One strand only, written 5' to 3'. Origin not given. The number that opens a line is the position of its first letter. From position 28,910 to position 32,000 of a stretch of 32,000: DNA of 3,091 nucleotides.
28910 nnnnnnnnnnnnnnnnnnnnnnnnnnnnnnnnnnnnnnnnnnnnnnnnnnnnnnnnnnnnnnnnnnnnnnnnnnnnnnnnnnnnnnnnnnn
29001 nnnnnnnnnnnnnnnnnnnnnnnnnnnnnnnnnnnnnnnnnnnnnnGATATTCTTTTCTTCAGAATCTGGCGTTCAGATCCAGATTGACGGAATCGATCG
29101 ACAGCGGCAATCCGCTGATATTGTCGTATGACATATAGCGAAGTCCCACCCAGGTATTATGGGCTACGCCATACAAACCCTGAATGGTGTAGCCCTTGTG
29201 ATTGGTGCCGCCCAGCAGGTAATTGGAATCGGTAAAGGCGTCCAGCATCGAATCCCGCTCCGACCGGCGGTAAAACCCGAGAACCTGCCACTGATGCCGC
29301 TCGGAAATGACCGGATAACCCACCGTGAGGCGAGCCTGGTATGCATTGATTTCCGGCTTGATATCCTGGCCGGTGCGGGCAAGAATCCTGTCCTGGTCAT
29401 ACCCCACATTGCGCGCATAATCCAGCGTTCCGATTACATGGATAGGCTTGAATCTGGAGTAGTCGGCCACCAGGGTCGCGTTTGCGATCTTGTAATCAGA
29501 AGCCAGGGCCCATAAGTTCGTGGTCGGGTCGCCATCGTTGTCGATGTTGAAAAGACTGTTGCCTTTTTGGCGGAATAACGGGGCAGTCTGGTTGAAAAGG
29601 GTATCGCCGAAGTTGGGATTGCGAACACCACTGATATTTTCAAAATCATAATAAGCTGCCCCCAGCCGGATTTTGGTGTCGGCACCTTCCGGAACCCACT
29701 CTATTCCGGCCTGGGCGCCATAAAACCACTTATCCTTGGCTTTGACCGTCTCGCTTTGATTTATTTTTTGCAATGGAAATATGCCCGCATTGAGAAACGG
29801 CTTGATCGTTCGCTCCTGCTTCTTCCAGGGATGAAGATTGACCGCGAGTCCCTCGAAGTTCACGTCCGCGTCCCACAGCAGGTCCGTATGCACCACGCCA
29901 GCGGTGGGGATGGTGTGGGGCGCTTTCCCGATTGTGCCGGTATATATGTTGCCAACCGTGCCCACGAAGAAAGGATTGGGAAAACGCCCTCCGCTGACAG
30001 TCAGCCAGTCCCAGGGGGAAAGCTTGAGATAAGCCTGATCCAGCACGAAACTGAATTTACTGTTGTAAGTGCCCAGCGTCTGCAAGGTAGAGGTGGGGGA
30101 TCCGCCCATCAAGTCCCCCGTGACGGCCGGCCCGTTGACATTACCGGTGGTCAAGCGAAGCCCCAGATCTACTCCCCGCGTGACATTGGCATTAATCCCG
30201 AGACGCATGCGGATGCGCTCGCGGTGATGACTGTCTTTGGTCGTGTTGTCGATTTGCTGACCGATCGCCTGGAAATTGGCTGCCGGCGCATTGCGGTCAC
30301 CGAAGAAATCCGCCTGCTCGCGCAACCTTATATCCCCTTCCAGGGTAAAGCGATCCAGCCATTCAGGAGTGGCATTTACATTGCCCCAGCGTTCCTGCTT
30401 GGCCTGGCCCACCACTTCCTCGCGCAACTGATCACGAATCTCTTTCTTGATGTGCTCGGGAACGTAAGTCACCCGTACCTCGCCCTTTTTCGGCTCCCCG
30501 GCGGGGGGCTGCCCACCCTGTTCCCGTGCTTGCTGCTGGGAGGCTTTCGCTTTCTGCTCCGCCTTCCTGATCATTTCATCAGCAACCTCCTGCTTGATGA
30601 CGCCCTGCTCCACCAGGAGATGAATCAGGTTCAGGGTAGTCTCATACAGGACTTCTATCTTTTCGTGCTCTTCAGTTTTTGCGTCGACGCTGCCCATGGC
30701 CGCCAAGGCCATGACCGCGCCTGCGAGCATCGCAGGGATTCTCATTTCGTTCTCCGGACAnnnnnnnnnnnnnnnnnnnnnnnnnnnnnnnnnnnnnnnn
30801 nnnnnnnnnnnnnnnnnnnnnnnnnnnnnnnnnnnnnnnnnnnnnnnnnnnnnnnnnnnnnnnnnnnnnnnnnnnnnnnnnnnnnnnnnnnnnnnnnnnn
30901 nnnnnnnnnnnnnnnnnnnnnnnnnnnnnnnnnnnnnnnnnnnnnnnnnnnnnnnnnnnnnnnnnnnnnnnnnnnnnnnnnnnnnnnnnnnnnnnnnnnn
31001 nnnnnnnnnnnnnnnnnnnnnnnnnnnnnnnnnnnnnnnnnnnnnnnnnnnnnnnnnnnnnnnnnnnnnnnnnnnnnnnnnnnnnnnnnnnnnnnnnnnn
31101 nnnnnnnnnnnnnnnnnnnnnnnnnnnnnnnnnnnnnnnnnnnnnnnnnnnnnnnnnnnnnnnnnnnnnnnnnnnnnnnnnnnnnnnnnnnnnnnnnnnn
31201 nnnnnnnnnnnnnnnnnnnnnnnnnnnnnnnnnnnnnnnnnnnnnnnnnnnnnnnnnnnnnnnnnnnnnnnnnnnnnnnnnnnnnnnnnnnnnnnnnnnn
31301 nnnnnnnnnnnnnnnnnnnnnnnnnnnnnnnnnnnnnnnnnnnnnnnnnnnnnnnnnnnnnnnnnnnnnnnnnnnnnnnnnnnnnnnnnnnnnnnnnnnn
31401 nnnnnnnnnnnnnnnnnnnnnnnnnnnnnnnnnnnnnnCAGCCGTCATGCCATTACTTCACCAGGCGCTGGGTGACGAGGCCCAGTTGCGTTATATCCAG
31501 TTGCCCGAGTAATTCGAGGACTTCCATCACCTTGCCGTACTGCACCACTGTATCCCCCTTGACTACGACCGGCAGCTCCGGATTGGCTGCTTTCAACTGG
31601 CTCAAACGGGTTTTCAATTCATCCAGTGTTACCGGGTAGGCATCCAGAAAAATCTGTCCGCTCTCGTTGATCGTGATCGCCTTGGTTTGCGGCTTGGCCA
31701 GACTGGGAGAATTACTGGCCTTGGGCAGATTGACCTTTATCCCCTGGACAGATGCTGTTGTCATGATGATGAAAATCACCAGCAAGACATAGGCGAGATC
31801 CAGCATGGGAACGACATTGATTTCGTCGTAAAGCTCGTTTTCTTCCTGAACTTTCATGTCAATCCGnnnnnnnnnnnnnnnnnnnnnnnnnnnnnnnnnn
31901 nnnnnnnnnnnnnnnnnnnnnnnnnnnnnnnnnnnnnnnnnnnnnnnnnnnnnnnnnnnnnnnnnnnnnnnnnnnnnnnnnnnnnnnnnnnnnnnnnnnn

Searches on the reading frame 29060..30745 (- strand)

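Call 41: search_protein_families(library=pfam, proteins=[window:29060-30745:-], max_evalue=0.00001)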
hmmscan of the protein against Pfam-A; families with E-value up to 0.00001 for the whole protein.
window:29060-30745:- (561 aa): 1 family
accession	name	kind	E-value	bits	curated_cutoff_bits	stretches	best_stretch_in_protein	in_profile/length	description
PF16930.11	Porin_5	-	2.2e-147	492.3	22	1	35-561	2-535/535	Putative porin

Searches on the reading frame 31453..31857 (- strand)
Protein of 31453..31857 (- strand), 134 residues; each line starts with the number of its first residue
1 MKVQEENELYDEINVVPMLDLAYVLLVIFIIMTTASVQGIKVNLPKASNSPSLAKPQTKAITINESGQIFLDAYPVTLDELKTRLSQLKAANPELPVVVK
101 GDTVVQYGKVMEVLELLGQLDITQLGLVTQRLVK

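Call 74: search_protein_families(library=pfam, proteins=[window:31453-31857:-], max_evalue=0.001)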
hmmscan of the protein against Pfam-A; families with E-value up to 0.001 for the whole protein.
window:31453-31857:- (134 aa): 1 family
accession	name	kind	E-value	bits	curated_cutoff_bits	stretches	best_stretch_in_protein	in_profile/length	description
PF02472.21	ExbD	-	1.3e-27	96.8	25.4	1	8-130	3-126/128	Biopolymer transport protein ExbD/TolR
